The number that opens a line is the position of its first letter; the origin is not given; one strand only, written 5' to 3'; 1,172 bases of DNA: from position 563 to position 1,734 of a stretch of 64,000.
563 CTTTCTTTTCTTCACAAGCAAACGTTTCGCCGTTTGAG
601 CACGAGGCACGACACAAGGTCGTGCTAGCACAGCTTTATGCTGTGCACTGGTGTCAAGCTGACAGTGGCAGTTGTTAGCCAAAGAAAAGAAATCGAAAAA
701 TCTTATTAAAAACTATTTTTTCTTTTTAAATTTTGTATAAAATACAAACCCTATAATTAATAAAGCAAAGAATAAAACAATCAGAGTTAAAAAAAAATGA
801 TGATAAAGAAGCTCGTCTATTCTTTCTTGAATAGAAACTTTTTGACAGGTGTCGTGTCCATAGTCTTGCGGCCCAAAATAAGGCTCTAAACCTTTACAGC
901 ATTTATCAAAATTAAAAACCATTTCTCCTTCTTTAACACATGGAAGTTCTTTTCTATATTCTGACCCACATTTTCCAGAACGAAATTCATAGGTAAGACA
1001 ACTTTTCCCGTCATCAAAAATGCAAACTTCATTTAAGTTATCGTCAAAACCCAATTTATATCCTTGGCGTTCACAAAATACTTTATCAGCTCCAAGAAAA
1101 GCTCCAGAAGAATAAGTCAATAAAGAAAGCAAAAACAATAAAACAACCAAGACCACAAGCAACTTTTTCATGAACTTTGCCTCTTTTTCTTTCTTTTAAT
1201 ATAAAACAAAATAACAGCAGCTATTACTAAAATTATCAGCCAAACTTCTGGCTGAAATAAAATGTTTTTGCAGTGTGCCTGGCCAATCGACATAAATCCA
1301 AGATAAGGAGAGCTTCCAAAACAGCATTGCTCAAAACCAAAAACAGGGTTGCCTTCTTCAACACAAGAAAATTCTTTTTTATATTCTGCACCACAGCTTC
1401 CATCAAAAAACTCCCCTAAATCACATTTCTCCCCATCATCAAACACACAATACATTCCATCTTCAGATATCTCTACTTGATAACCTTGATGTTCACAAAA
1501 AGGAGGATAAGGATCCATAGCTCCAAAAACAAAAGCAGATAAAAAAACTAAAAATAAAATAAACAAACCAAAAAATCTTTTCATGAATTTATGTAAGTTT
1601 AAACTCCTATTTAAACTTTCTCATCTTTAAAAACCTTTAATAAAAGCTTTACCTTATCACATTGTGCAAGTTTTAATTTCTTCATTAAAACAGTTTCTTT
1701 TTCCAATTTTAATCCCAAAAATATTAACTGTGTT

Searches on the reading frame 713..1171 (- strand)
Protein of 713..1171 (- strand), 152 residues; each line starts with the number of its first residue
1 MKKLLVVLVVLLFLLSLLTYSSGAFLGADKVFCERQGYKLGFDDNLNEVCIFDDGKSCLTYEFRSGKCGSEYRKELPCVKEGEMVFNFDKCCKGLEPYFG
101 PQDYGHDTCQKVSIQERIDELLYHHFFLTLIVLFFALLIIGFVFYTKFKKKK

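Call 38: search_protein_families(library=pfam, proteins=[window:713-1171:-], max_evalue=0.1)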
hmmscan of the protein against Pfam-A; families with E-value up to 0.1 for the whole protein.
window:713-1171:- (152 aa): 2 families
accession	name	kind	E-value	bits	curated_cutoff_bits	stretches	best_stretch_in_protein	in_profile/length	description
PF03891.20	DUF333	-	0.0097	16.6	25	1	31-58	8-38/47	Domain of unknown function (DUF333)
PF02553.20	CbiN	-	0.063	13.7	25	1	4-30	3-29/67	Cobalt transport protein component CbiN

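Call 82: search_protein_families(library=ncbifam, proteins=[window:713-1171:-], max_evalue=0.1)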
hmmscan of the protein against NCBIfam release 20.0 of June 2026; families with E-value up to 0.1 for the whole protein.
window:713-1171:- (152 aa): 0 families

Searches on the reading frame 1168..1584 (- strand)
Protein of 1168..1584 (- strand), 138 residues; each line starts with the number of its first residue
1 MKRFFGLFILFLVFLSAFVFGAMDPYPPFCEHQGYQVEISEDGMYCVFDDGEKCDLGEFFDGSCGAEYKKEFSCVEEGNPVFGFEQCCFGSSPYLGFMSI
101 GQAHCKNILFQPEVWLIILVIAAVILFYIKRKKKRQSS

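Call 38: search_protein_families(library=pfam, proteins=[window:1168-1584:-], max_evalue=0.1)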
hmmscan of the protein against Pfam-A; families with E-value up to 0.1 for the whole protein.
window:1168-1584:- (138 aa): 2 families
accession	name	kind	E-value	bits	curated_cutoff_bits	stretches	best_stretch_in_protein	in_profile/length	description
PF03891.20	DUF333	-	0.00013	22.7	25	1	29-62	9-46/47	Domain of unknown function (DUF333)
PF13209.11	DUF4017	-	0.093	13.1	21.6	1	117-133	43-59/60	Protein of unknown function (DUF4017)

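Call 82: search_protein_families(library=ncbifam, proteins=[window:1168-1584:-], max_evalue=0.1)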
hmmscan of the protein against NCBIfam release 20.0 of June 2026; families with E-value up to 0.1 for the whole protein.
window:1168-1584:- (138 aa): 5 families
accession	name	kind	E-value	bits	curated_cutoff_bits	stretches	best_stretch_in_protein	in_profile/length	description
NF033507.3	Loki-CTERM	subfamily_domain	0.0037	17.5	19.9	1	114-135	6-27/27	Loki-CTERM sorting domain-containing protein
NF045529.2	Heimdall-CTERM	domain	0.023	15.1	24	1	115-134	7-26/26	Heimdall-CTERM domain-containing surface protein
NF045534.1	small_EYxxD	equivalog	0.033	13.9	29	1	117-135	15-34/37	EYxxD motif small membrane protein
NF040904.1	PhrA_Strep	subfamily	0.055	13.7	40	0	9-39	10-39/56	PhrA family quorum-sensing system peptide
NF001389.0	PRK00281.1-2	equivalog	0.067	12.5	262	1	100-136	100-136/272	undecaprenyl-diphosphate phosphatase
